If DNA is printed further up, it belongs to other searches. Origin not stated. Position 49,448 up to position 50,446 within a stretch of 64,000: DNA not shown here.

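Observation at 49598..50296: CRP/FNR-family regulator with an unusual internal Cys cluster (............); candidate cognate factor for the palindrome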

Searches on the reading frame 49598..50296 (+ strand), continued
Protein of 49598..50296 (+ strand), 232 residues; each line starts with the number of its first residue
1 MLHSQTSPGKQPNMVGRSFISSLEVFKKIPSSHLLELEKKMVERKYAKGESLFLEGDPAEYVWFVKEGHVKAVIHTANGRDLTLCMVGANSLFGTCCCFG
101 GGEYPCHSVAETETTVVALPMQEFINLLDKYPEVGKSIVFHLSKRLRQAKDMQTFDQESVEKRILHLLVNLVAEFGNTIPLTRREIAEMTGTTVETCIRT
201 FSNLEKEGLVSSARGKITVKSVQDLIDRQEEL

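Call 35: fold_search(model_id=the predicted structure, library=pdb)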
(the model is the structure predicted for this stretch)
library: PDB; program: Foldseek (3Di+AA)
matches with E <= 10: 1487; with E <= 0.001: 598
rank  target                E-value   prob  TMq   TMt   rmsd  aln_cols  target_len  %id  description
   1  4cyd_A                1.9e-16  1.00  0.81  0.84   3.1       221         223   21  GlxR bound to cAMP (released 2014-12-17)
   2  4a2u_F                2.9e-16  1.00  0.80  0.82   3.6       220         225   20  CRP(CAP) from Myco. Tuberculosis, with cAMP (released 2012-10-10)
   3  3mzh_A                3.2e-16  1.00  0.79  0.81   3.6       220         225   21  Crystal structure of cAMP receptor protein from mycobacterium tuberculosis in complex with cAMP and its DNA binding el (released 2011-06-08)
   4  4a2u_H                4.1e-16  1.00  0.80  0.81   3.3       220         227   21  CRP(CAP) from Myco. Tuberculosis, with cAMP (released 2012-10-10)
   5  4ev0_A                6.2e-16  1.00  0.48  0.52  15.1       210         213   25  Crystal Structure of Thermus thermophilus Catabolite Activator Protein (released 2012-06-20)
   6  3d0s_A                7.4e-16  1.00  0.80  0.83   3.3       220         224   21  cAMP receptor protein from m.tuberculosis, cAMP-free form (released 2009-02-03)
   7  3r6s_C                7.8e-16  1.00  0.80  0.82   3.3       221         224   21  Crystal structure of GlxR transcription factor from Corynebacterium glutamicum with cAMP (released 2012-03-28)
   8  4ev0_D                1.2e-15  1.00  0.49  0.53  15.2       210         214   25  Crystal Structure of Thermus thermophilus Catabolite Activator Protein (released 2012-06-20)
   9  3r6s_A                1.5e-15  1.00  0.80  0.82   3.4       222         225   21  Crystal structure of GlxR transcription factor from Corynebacterium glutamicum with cAMP (released 2012-03-28)
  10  3i54_D                1.7e-15  1.00  0.78  0.79   3.4       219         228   21  Crystal structure of MtbCRP in complex with cAMP (released 2009-09-08)
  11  4byy_A                1.8e-15  1.00  0.74  0.76   4.0       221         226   21  Apo GlxR (released 2014-07-30)
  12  7pza_A                2.0e-15  1.00  0.74  0.76   3.9       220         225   24  Structure of the Clr-cAMP-DNA complex (released 2022-11-02)
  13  7pzb_A                2.5e-15  1.00  0.74  0.75   4.2       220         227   24  Structure of the Clr-cAMP-DNA complex (released 2022-11-02)
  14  7pza_B                4.5e-15  1.00  0.74  0.76   3.9       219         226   25  Structure of the Clr-cAMP-DNA complex (released 2022-11-02)
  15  7ets_A                6.1e-15  1.00  0.71  0.74   3.7       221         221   25  Crystal structure of crp protein from Gardnerella Vaginalis (released 2022-04-27)
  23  9qly                  1.0e-14  1.00  0.78  0.78   3.1       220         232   22  Crystal structure of holo-D130A-FNR of A. fischeri (released 2026-04-08)
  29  8qto                  1.7e-14  1.00  0.78  0.77   3.1       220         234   21  CRYSTAL STRUCTURE OF HOLO-L28H-FNR OF A. FISCHERI (released 2023-11-29)
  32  4cyd_D                1.9e-14  1.00  0.77  0.83   3.3       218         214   21  GlxR bound to cAMP (released 2014-12-17)
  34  9qmc                  2.6e-14  1.00  0.78  0.77   3.2       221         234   23  Crystal structure of holo-S24F-FNR of A. fischeri (released 2026-04-08)
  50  9day_A                9.0e-14  1.00  0.52  0.51   8.8       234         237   16  Crystal Structure of the Transcriptional Regulator HcpR from Porphyromonas Gingivalis (released 2026-01-28)
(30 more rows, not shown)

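Call 59: search_protein_representatives(alignment_id=A1)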
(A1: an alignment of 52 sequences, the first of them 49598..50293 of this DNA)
Query: 52 sequences, 232 profile positions. Proteins with E-value up to 0.001 (for the whole library): 52052; up to 1e-10: 11101; up to 1e-30: 165. The best 150 are listed.
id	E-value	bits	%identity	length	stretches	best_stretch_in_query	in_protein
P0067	1.6e-112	390.9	-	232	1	1-231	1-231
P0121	4.5e-105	366.5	-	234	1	1-231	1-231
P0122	7.1e-71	254.6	-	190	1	70-206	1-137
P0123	7.8e-69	247.9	-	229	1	11-230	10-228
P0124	1.3e-68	247.2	-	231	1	3-231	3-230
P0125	4.4e-66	238.9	-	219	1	17-226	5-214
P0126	6.0e-66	238.5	-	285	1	19-225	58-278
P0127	2.9e-65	236.2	-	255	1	29-231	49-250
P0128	1.8e-64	233.6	-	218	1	18-227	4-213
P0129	1.1e-59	217.9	-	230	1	1-228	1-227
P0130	7.5e-59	215.2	-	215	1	16-227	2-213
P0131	9.5e-59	214.9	-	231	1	2-231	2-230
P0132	4.3e-55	203.0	-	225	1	14-230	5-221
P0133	7.2e-53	195.7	-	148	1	83-230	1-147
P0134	2.1e-52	194.1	-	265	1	22-227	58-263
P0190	2.4e-36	141.6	-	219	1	21-224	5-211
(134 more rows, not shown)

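Call 69: find_homologous_proteins(query=P0190, max_evalue=1e-8)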
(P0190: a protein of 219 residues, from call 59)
Query P0190 (219 aa): 2 proteins with E <= 1e-8 among 397 candidates.
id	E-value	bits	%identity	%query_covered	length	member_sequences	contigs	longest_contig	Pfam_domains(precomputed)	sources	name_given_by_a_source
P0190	1.1e-139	481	100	100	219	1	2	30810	PF13545.13,PF00027.36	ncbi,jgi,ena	-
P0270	6.8e-20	90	30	95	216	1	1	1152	PF13545.13,PF00027.36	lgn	-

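Call 70: find_encoding_contigs(protein=P0190, flank=6000, max_places=2)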
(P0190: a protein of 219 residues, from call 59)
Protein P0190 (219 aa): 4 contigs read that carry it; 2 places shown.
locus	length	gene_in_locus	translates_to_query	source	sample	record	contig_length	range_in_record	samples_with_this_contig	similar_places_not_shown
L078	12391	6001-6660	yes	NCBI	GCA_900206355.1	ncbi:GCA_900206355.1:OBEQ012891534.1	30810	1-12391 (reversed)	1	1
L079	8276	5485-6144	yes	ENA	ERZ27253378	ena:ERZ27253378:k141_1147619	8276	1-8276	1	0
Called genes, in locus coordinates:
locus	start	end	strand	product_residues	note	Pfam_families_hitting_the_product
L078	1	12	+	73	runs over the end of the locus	PF14384:BrnA_antitoxin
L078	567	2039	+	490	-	-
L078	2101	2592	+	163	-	-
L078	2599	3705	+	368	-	PF00989:PAS, PF13188:PAS_8, PF08448:PAS_4, PF12860:PAS_7 (weak), PF13426:PAS_9, PF13581:HATPase_c_2 (faint), PF00512:HisKA, PF02518:HATPase_c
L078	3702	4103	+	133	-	PF00072:Response_reg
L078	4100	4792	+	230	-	PF00072:Response_reg, PF23198:PDE8A_N (faint), PF00486:Trans_reg_C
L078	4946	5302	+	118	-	PF00072:Response_reg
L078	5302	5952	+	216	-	PF00027:cNMP_binding, PF13545:HTH_Crp_2, PF00325:Crp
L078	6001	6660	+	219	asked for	PF00027:cNMP_binding, PF13545:HTH_Crp_2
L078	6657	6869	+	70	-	-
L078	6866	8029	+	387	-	PF04055:Radical_SAM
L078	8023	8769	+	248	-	PF00027:cNMP_binding, PF13545:HTH_Crp_2, PF00325:Crp (weak)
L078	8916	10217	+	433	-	PF02812:ELFV_dehydrog_N, PF00208:ELFV_dehydrog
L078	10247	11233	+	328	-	PF01558:POR, PF13534:Fer4_17 (faint), PF13484:Fer4_16 (faint), PF00037:Fer4 (faint), PF12797:Fer4_2 (faint), PF12837:Fer4_6 (faint), PF12838:Fer4_7 (weak), PF13187:Fer4_9 (weak)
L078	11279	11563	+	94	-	PF14697:Fer4_21 (faint), PF12797:Fer4_2 (faint), PF12837:Fer4_6 (faint), PF13237:Fer4_10 (weak), PF00037:Fer4 (weak), PF12838:Fer4_7, PF13187:Fer4_9 (weak)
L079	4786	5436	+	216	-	PF00027:cNMP_binding, PF13545:HTH_Crp_2, PF00325:Crp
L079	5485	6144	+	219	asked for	PF00027:cNMP_binding, PF13545:HTH_Crp_2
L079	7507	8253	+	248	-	PF00027:cNMP_binding, PF13545:HTH_Crp_2, PF00325:Crp (weak)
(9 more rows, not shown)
